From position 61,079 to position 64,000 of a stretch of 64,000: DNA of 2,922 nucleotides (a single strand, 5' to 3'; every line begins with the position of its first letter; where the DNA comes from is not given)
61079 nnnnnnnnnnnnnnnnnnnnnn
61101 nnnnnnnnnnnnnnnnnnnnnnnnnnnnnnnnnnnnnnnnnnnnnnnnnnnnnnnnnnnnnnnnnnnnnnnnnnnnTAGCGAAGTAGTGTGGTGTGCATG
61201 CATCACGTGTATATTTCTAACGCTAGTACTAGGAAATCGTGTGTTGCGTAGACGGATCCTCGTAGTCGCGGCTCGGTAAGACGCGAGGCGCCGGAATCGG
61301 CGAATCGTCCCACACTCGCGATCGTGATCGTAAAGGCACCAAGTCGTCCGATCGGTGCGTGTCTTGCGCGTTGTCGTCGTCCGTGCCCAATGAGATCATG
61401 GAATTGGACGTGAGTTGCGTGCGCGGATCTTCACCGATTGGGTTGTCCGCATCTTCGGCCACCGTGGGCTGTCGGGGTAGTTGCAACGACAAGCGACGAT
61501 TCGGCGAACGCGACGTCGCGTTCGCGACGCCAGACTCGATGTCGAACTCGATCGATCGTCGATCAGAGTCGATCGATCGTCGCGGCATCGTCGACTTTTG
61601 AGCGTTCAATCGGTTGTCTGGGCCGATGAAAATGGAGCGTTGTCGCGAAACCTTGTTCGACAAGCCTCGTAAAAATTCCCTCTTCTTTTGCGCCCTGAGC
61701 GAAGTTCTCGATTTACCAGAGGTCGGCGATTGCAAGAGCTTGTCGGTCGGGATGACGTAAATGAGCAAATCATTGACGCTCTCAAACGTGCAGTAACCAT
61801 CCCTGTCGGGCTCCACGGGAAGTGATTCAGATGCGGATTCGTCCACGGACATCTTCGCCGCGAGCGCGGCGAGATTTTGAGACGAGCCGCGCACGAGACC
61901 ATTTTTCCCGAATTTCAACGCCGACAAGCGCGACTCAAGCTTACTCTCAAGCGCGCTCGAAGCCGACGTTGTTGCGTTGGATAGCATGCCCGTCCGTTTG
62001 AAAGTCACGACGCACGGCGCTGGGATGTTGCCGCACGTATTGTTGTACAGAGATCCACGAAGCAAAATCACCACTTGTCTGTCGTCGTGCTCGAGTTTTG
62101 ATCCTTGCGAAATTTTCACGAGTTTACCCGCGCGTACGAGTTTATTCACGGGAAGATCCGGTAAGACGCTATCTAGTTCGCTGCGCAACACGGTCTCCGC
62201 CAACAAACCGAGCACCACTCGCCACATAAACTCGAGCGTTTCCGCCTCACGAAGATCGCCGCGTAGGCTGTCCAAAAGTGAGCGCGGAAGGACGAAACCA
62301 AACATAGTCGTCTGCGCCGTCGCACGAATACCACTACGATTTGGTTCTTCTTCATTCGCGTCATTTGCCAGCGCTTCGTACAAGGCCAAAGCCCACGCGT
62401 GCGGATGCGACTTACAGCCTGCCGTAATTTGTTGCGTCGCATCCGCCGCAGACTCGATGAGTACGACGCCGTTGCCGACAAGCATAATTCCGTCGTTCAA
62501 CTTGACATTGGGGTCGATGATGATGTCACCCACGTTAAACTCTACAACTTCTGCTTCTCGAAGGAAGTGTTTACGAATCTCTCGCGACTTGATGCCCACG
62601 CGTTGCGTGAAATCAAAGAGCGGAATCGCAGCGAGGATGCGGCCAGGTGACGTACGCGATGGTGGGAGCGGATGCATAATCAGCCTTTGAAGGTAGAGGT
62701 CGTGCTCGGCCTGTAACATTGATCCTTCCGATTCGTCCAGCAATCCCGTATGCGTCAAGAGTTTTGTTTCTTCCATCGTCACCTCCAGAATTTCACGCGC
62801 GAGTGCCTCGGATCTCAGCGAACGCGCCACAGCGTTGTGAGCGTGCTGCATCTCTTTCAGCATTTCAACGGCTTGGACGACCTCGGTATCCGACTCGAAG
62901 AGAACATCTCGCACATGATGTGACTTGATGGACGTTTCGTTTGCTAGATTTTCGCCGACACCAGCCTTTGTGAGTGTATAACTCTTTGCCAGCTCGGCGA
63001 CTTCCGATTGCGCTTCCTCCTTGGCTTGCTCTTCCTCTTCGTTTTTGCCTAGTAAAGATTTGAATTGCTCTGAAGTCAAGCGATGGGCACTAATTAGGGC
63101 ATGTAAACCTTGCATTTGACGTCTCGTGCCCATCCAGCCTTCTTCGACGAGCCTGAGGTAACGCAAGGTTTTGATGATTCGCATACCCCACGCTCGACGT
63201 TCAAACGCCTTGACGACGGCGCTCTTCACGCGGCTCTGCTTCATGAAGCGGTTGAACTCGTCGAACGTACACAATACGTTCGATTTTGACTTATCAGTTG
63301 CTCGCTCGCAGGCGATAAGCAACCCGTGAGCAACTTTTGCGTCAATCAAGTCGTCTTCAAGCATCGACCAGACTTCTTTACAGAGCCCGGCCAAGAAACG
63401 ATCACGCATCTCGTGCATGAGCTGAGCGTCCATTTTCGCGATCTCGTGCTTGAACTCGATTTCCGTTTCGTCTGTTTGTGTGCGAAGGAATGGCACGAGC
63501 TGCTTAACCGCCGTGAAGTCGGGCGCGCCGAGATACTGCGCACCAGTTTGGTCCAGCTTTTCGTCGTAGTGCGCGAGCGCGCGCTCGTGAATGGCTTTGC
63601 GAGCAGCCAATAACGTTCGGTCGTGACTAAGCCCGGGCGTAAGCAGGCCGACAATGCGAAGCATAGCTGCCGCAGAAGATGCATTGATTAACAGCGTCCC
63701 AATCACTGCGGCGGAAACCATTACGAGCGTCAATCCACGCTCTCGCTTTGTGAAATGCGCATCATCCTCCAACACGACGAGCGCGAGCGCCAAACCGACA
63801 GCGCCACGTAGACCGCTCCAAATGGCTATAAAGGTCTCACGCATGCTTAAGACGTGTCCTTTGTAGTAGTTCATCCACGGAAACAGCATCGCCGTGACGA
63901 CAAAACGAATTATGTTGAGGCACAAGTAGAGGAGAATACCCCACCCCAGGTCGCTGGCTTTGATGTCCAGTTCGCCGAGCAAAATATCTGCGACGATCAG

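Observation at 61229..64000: Na+/H+ exchanger with a cyclic-nucleotide-binding-like cytosolic tail (partial gene at window edge)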

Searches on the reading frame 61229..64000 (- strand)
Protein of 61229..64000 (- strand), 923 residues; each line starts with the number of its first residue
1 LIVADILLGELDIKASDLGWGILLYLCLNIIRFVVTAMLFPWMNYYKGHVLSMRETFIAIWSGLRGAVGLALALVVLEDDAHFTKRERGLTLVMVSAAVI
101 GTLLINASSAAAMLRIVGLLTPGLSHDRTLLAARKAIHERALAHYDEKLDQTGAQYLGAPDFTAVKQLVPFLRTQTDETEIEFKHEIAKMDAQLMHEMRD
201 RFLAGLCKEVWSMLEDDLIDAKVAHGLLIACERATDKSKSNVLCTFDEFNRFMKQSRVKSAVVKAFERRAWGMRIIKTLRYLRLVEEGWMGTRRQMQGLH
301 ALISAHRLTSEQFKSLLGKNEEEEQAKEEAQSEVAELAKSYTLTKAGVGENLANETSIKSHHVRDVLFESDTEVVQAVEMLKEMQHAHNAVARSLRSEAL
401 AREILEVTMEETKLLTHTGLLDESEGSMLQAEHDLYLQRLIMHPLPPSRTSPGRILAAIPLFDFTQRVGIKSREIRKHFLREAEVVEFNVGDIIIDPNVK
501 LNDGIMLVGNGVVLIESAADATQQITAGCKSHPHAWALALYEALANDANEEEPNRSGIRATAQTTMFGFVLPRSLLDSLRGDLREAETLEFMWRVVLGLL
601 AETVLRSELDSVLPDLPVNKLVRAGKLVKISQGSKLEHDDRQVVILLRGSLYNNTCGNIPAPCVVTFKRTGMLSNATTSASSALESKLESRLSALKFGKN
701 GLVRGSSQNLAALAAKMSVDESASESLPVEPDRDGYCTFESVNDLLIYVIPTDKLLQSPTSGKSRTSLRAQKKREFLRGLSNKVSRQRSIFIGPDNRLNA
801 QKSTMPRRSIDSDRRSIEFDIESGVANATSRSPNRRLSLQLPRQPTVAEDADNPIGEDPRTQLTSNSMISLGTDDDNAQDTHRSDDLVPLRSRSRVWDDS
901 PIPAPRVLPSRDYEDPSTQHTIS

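Call 5: search_protein_families(library=pfam, proteins=[window:61229-64000:-], max_evalue=10)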
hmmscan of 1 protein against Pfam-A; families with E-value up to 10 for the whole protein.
window:61229-64000:- (923 aa): 1 family
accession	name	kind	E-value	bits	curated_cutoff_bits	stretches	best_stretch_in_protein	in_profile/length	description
PF23186.1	DUF7059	-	0.11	13.1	27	1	586-628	36-76/85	Domain of unknown function (DUF7059)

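Call 6: search_protein_families(library=ncbifam, proteins=[window:61229-64000:-], max_evalue=10)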
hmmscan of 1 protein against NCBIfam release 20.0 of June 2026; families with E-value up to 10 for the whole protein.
window:61229-64000:- (923 aa): 4 families
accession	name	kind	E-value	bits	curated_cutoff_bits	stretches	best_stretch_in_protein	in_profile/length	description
TIGR00840.1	b_cpa1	equivalog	9.3e-07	27.6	251.25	1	26-116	328-414/559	sodium/hydrogen exchanger 3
TIGR00831.1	a_cpa1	equivalog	3.3e-06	25.9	279.6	1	21-144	309-433/525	Na+/H+ antiporter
NF003716.0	PRK05326.1-3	equivalog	0.00081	18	355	1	21-108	302-386/499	potassium/proton antiporter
NF003715.0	PRK05326.1-2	equivalog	3.3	5.9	309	1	52-103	328-381/595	potassium/proton antiporter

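Call 7: search_solved_structures(query=window:61229-64000:-, max_evalue=10, show_alignments=3)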
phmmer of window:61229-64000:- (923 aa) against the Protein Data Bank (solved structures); distinct sequences matched with E-value up to 10: 17.
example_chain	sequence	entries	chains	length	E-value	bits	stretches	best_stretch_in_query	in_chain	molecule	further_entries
7y3e_A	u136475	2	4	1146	3.2e-19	71.9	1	20-245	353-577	Sodium/hydrogen exchanger 7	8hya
8jd9_A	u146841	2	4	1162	4.3e-19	71.5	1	20-245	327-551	Sodium/hydrogen exchanger 7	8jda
8xq8_A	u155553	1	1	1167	1.5e-17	66.4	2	17-139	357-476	Sperm-specific sodium proton exchanger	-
8xq7_A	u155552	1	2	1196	1.6e-17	66.4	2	17-139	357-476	Sperm-specific sodium proton exchanger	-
8xpq_A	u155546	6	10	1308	2e-17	66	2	17-139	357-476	Sperm-specific sodium proton exchanger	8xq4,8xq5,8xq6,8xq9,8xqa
8u6z_A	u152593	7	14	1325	2.1e-17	65.9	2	17-139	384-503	Sperm-specific sodium proton exchanger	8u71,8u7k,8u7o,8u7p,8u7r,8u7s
8otq_A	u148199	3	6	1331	2.2e-17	65.9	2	17-139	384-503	Sperm-specific sodium proton exchanger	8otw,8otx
8pd2_A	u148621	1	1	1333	2.2e-17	65.9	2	17-139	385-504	Sperm-specific sodium proton exchanger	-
8pcz_A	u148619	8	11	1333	2.2e-17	65.9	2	17-139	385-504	Sperm-specific sodium proton exchanger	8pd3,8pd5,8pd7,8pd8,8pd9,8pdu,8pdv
8j2m_A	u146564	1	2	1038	2.7e-17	65.6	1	9-247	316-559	Na+/H+ antiporter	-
8iwo_A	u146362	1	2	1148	3.6e-17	65.2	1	9-247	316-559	OsSOS1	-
8u73_A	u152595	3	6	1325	1.7e-16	62.9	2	17-139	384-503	Sperm-specific sodium proton exchanger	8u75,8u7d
2qgo_A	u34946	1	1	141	0.065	14.7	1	466-534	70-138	Putative Fe-S biosynthesis protein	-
7dsv_A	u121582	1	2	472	1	10.7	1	27-108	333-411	Sodium/hydrogen exchanger 1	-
7dsx_B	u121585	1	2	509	1.1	10.6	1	27-108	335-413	Sodium/hydrogen exchanger 1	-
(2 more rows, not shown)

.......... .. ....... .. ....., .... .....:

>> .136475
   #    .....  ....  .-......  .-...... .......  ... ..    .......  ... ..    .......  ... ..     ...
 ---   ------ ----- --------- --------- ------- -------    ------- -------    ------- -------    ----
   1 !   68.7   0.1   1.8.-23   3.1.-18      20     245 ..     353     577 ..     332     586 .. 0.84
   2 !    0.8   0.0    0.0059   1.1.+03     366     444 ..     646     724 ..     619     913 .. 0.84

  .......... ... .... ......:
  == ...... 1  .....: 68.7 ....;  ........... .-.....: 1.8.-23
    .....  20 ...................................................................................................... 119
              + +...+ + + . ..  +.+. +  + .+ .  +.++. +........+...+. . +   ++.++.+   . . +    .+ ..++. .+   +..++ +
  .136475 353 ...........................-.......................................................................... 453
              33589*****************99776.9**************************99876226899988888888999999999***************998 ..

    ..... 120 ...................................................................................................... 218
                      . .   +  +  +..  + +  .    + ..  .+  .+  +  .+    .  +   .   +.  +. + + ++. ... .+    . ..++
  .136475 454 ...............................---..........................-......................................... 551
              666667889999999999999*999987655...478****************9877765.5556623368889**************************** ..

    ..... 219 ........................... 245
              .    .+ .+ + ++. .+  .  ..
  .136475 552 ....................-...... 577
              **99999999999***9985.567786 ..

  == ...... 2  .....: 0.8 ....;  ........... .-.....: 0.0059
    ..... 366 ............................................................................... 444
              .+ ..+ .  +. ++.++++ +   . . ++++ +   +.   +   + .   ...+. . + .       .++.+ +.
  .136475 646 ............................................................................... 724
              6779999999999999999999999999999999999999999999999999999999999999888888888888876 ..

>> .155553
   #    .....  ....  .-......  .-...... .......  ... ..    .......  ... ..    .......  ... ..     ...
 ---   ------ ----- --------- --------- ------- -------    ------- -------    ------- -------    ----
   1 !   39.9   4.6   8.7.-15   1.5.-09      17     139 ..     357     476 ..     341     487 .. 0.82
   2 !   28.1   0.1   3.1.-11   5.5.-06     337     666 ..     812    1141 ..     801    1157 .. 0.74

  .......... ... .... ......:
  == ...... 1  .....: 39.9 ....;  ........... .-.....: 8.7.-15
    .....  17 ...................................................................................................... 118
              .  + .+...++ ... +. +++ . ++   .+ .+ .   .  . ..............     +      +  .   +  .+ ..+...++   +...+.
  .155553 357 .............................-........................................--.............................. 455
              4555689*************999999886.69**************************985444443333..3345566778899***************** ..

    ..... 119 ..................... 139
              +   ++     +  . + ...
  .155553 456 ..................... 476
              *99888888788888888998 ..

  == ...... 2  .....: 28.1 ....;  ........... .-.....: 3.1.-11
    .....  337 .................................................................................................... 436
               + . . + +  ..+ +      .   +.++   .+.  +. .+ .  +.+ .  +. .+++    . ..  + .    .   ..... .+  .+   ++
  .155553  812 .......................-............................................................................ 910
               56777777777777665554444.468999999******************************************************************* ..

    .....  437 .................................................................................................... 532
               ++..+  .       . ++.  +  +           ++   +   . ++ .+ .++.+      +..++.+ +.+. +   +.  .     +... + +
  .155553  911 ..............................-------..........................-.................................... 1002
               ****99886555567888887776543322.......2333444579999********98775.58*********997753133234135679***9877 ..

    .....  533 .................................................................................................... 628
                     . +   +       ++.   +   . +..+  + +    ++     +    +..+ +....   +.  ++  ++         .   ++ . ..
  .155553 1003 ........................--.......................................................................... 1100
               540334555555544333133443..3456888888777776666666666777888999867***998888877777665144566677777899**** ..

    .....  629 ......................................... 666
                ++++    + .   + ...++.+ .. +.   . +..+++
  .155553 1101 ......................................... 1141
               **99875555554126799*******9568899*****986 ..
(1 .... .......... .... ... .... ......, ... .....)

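Call 8: find_homologous_proteins(query=window:61229-64000:-, max_evalue=0.001)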
Query window:61229-64000:- (923 aa): 27 proteins with E <= 0.001 among 8000 candidates.
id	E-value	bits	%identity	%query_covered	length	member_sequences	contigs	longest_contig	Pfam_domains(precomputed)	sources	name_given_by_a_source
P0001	0.0e+0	2033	100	100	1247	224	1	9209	PF00999.27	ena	-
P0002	0.0e+0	1874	93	100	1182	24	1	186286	PF00999.27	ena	-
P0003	0.0e+0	1197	63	100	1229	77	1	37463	PF00999.27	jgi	-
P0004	0.0e+0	1178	62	100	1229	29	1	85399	PF00999.27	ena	-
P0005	0.0e+0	1170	61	100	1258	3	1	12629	PF00999.27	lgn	-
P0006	0.0e+0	1170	61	100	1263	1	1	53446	PF00999.27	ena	-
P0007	0.0e+0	1166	61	100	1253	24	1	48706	PF00999.27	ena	-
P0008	0.0e+0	1111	60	100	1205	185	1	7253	PF00999.27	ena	-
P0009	0.0e+0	1078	59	100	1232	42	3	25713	PF00999.27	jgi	-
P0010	0.0e+0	1043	56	100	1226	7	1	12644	PF00999.27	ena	-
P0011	1.0e-211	724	57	70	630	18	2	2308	-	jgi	-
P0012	9.7e-146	505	39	74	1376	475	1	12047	PF00999.27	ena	-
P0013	8.0e-144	499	39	74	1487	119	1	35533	PF00999.27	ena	-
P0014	5.7e-42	162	38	18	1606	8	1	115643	PF00999.27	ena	-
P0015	9.3e-8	49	36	12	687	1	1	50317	PF00999.27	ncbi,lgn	-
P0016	1.0e-7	49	36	12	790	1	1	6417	PF00999.27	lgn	-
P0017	4.3e-7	47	35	16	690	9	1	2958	PF00999.27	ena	-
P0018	6.3e-7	46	34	11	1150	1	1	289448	PF00999.27,PF00027.36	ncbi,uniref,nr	ncbi:hypothetical protein RRG08_066181 [Elysia crispata]|uniref:Cyclic nucleotide-binding domain-con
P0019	9.1e-7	46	29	24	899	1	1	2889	PF00999.27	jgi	jgi:NhaP-type Na+/H+ or K+/H+ antiporter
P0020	1.2e-6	45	35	12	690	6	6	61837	PF00999.27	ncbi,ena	-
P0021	8.7e-6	42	34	16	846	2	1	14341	PF00999.27,PF00027.36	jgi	-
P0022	1.1e-5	42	31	12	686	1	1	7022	PF00999.27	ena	-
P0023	1.2e-5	42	35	12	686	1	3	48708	PF00999.27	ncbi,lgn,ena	-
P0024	1.7e-5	42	38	11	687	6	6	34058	PF00999.27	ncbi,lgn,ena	-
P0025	3.9e-5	40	29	20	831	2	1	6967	PF00999.27,PF00027.36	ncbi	-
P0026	6.8e-5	40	33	10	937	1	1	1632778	PF00520.38,PF00027.36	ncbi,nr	ncbi:Sodium/hydrogen exchanger 10 [Branchiostoma belcheri]|nr:Sodium/hydrogen exchanger 10 [Branchio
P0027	2.0e-4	38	33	14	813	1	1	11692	PF00999.27,PF00027.36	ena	-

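Call 10: find_encoding_contigs(protein=P0001, flank=10000, max_places=4)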
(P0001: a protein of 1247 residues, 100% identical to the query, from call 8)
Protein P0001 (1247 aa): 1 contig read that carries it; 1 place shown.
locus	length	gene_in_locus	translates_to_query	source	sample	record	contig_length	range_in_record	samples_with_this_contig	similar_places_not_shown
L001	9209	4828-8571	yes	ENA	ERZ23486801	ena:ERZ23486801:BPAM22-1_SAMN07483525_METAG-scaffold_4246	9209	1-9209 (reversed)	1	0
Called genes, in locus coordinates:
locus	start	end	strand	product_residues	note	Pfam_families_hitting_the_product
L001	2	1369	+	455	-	?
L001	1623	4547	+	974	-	PF03810:IBN_N, PF08506:Cse1, PF03378:CAS_CSE1, PF25758:TPR_IPO11 (weak)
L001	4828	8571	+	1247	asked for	PF00999:Na_H_Exchanger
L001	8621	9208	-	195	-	?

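Call 12: search_protein_families(library=pfam, proteins=[P0001, P0003, P0012, P0014, P0018, P0021, P0025], max_evalue=1)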
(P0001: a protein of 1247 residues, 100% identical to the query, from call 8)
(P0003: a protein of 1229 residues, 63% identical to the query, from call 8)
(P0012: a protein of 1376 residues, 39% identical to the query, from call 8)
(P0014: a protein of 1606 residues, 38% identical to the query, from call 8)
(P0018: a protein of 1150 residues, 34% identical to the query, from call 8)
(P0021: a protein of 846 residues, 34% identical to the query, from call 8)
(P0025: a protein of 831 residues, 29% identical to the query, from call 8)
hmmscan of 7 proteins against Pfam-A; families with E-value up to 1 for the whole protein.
P0001 (1247 aa): 1 family
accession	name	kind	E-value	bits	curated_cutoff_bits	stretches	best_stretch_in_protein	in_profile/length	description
PF00999.27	Na_H_Exchanger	-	9e-53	179.9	26.2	1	47-437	10-372/375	Sodium/hydrogen exchanger, transmembrane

P0003 (1229 aa): 1 family
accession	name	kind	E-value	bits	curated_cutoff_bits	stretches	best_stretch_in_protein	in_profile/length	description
PF00999.27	Na_H_Exchanger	-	2e-55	188.7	26.2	1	48-437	10-373/375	Sodium/hydrogen exchanger, transmembrane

P0012 (1376 aa): 2 families
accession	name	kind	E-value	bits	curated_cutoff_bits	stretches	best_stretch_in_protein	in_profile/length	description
PF00999.27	Na_H_Exchanger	-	3.3e-50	171.5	26.2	1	23-362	41-363/375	Sodium/hydrogen exchanger, transmembrane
PF15033.11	Kinocilin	-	0.35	11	27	1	1185-1230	72-119/123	Kinocilin protein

P0014 (1606 aa): 1 family
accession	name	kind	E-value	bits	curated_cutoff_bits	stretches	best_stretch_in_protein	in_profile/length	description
PF00999.27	Na_H_Exchanger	-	3.9e-54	184.4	26.2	1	43-446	6-374/375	Sodium/hydrogen exchanger, transmembrane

P0018 (1150 aa): 2 families
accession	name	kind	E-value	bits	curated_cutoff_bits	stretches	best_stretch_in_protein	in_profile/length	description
PF00999.27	Na_H_Exchanger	-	2e-57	195.2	26.2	1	56-435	11-373/375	Sodium/hydrogen exchanger, transmembrane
PF00027.35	cNMP_binding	-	2.7e-09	37.3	27.5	1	913-999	3-86/89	Cyclic nucleotide-binding domain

P0021 (846 aa): 2 families
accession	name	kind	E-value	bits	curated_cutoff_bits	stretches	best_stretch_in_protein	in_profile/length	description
PF00999.27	Na_H_Exchanger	-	7.3e-67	226.3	26.2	1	21-414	9-374/375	Sodium/hydrogen exchanger, transmembrane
PF00027.35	cNMP_binding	-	6.9e-23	80.9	27.5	1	734-819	3-88/89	Cyclic nucleotide-binding domain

P0025 (831 aa): 3 families
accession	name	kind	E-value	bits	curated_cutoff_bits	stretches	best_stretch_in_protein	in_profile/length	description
PF00999.27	Na_H_Exchanger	-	9.7e-61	206.1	26.2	1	17-420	3-374/375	Sodium/hydrogen exchanger, transmembrane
PF00027.35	cNMP_binding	-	1.8e-09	37.9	27.5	1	725-812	2-89/89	Cyclic nucleotide-binding domain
PF10725.14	DUF2517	-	0.18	12.1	25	0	256-295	8-45/61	Protein of unknown function (DUF2517)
